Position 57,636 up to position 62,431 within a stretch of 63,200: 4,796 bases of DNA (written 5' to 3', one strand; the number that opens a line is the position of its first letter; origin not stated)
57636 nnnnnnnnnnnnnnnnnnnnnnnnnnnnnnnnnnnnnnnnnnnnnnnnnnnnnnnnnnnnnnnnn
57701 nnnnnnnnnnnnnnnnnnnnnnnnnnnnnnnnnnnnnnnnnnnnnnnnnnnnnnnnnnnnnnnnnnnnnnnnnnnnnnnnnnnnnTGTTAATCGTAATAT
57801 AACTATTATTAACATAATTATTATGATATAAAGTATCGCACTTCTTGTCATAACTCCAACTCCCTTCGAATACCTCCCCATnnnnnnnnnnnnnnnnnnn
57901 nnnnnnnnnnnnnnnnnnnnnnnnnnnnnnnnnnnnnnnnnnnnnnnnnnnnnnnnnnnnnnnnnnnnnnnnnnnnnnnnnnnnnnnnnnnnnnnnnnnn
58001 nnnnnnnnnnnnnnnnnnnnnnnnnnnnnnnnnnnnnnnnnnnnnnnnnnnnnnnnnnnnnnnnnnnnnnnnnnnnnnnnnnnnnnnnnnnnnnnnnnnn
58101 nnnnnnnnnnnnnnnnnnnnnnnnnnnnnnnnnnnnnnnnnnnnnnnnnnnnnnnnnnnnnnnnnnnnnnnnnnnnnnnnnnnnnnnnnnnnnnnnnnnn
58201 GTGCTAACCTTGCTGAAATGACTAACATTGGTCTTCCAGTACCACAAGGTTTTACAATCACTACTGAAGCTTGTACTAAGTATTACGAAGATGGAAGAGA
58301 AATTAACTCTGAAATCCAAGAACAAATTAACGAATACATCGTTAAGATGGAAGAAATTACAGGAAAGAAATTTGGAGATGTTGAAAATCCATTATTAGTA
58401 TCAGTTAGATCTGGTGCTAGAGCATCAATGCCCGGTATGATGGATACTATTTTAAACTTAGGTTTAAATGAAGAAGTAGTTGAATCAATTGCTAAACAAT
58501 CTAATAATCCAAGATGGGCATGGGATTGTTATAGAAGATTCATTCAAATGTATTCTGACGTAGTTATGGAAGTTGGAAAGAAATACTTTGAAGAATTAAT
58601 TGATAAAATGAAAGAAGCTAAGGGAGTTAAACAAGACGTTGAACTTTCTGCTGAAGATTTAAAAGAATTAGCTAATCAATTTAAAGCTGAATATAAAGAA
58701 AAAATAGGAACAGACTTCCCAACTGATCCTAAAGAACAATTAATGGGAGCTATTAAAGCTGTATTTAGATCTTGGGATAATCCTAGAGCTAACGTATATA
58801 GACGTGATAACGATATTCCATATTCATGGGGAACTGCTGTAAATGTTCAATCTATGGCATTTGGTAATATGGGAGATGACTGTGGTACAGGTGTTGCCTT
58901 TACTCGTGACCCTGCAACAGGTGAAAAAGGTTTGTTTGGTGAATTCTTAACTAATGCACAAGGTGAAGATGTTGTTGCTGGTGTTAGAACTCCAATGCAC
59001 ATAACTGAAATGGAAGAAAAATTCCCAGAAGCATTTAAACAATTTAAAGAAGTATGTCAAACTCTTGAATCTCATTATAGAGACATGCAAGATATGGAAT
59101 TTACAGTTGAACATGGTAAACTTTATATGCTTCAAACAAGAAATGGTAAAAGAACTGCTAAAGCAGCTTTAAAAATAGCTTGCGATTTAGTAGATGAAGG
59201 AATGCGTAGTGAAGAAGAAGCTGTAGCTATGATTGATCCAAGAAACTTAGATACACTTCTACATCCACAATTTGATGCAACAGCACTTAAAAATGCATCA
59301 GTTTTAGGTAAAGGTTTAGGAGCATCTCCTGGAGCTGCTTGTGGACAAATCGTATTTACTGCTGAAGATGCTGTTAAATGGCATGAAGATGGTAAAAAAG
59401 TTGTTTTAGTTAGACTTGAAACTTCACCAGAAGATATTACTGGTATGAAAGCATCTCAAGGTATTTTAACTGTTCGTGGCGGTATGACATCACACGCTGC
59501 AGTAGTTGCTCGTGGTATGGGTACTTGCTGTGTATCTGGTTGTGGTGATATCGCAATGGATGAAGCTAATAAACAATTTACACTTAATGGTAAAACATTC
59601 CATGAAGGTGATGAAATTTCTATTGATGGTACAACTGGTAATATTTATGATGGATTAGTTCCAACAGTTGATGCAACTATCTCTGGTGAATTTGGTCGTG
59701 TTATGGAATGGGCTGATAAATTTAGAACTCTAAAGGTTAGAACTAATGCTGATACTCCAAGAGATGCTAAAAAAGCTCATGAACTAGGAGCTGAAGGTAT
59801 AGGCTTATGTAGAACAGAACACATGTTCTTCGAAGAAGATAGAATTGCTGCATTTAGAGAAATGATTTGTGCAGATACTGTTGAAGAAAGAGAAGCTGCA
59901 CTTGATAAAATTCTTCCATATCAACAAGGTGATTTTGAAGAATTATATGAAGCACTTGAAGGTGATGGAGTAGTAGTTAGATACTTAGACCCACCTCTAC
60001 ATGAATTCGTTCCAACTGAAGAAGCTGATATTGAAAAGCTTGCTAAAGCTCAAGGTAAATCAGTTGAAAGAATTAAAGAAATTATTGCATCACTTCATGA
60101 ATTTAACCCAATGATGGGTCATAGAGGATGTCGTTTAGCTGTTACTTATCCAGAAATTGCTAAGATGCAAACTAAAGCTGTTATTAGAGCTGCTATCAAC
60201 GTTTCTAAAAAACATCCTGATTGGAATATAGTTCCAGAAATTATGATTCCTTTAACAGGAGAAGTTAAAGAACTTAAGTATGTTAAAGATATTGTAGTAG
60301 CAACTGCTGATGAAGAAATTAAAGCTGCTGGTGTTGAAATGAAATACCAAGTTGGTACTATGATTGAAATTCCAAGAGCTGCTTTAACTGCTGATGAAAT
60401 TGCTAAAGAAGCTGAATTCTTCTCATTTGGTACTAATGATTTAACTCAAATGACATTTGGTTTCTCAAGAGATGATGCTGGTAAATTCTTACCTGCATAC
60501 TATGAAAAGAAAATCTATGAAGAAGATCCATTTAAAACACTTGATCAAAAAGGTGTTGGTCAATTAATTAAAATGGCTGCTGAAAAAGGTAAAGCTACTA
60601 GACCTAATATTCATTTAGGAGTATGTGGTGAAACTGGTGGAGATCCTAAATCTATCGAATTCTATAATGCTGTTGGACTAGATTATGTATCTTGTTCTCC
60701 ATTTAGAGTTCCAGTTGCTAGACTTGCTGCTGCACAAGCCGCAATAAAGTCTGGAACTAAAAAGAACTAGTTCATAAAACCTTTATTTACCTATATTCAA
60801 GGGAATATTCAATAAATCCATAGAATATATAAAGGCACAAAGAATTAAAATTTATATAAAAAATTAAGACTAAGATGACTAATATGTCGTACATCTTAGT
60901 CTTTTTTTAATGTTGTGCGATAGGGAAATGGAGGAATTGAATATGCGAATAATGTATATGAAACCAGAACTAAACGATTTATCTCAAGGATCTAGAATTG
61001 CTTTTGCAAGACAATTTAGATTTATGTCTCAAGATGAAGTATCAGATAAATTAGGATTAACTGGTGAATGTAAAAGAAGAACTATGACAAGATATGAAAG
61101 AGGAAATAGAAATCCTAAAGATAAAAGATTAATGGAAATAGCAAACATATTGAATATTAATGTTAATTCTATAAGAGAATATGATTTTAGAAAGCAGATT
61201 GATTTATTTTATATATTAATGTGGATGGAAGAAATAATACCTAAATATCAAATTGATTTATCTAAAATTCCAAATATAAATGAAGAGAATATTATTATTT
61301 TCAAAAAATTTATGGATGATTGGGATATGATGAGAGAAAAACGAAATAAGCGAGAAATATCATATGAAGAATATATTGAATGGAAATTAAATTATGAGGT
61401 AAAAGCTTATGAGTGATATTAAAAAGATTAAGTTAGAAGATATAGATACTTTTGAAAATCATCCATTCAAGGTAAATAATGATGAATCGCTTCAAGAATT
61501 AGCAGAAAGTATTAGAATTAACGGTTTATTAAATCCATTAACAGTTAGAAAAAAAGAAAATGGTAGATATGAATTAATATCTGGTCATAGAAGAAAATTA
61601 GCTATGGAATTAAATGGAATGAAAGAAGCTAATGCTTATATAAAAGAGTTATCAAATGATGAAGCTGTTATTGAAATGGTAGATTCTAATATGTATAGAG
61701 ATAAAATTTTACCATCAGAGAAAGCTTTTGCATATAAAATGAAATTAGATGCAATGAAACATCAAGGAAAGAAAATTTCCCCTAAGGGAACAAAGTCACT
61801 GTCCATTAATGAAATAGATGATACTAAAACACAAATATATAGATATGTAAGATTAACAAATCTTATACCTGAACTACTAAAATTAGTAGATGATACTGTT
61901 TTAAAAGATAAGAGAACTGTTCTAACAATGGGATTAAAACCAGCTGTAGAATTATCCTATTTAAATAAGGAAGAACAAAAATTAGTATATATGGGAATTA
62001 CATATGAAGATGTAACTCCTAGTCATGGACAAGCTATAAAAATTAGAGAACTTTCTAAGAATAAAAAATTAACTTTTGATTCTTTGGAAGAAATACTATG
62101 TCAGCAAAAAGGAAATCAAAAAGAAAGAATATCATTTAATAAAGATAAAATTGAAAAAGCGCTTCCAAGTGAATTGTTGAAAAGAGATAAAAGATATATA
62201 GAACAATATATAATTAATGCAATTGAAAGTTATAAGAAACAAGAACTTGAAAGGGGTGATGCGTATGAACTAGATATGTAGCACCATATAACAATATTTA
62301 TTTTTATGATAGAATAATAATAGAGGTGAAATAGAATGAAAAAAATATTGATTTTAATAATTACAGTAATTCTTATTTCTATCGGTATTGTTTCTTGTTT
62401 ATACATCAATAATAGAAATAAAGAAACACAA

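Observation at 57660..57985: Candidate type I toxin-antitoxin locus between topA and ppdK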

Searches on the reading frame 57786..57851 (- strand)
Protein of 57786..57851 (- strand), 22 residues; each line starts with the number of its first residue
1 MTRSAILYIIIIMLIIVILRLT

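Call 31: search_protein_families(library=pfam, proteins=[window:57786-57851:-], max_evalue=10)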
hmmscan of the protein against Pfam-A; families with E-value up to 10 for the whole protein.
seq(22 aa): 0 families

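Call 32: search_protein_families(library=ncbifam, proteins=[window:57786-57851:-], max_evalue=10)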
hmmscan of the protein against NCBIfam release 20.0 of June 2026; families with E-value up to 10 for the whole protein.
seq(22 aa): 0 families

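Call 88: search_protein_families(library=pfam, alignment_id=A5, max_evalue=10)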
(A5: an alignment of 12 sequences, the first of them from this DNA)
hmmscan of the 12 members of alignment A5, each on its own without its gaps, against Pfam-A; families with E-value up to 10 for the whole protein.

A. member 1, seq(22 aa): 0 families

B. families by the number of members that match (of 12 scanned): 1 family
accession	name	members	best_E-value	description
PF09889.16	DUF2116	4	2.2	Probable treble clef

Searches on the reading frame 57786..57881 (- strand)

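Call 31: search_protein_families(library=pfam, proteins=[window:57786-57881:-], max_evalue=10)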
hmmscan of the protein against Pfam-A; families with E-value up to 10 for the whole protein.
seq(32 aa): 1 family
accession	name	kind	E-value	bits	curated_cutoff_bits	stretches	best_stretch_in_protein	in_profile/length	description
PF09889.16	DUF2116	-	0.38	11.2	26.8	1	10-31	35-56/59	Probable treble clef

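Call 32: search_protein_families(library=ncbifam, proteins=[window:57786-57881:-], max_evalue=10)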
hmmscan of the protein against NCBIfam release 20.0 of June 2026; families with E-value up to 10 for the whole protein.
seq(32 aa): 0 families

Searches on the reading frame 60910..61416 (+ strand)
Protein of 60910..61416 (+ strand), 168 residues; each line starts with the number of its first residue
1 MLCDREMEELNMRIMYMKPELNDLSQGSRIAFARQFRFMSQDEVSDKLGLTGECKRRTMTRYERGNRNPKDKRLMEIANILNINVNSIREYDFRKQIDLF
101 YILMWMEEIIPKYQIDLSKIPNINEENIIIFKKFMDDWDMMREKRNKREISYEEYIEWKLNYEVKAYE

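Call 8: search_protein_families(library=pfam, proteins=[window:60910-61416:+])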
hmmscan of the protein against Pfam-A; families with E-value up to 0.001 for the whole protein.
window:60910-61416:+ (168 aa): 2 families
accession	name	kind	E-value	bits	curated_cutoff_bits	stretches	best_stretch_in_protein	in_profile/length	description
PF01381.28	HTH_3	-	1.1e-06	29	23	1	39-85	10-52/55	Helix-turn-helix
PF12844.13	HTH_19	-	4.7e-06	26.8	30.2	1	27-84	1-54/64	Helix-turn-helix domain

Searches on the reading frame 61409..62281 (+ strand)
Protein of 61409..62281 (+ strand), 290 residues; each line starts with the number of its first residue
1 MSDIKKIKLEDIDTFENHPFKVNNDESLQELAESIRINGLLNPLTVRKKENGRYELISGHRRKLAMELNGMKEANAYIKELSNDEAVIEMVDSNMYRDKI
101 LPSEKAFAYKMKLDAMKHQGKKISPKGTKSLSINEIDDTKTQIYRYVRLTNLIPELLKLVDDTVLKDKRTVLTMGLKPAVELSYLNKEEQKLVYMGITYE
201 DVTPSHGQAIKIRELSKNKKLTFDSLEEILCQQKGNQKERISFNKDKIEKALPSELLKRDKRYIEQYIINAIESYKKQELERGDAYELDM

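Call 8: search_protein_families(library=pfam, proteins=[window:61409-62281:+])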
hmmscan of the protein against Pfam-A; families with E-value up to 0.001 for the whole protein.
window:61409-62281:+ (290 aa): 1 family
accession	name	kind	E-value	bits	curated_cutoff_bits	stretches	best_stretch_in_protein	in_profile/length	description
PF02195.25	ParB_N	-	2.7e-17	63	26.3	1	3-88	2-87/95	ParB N-terminal domain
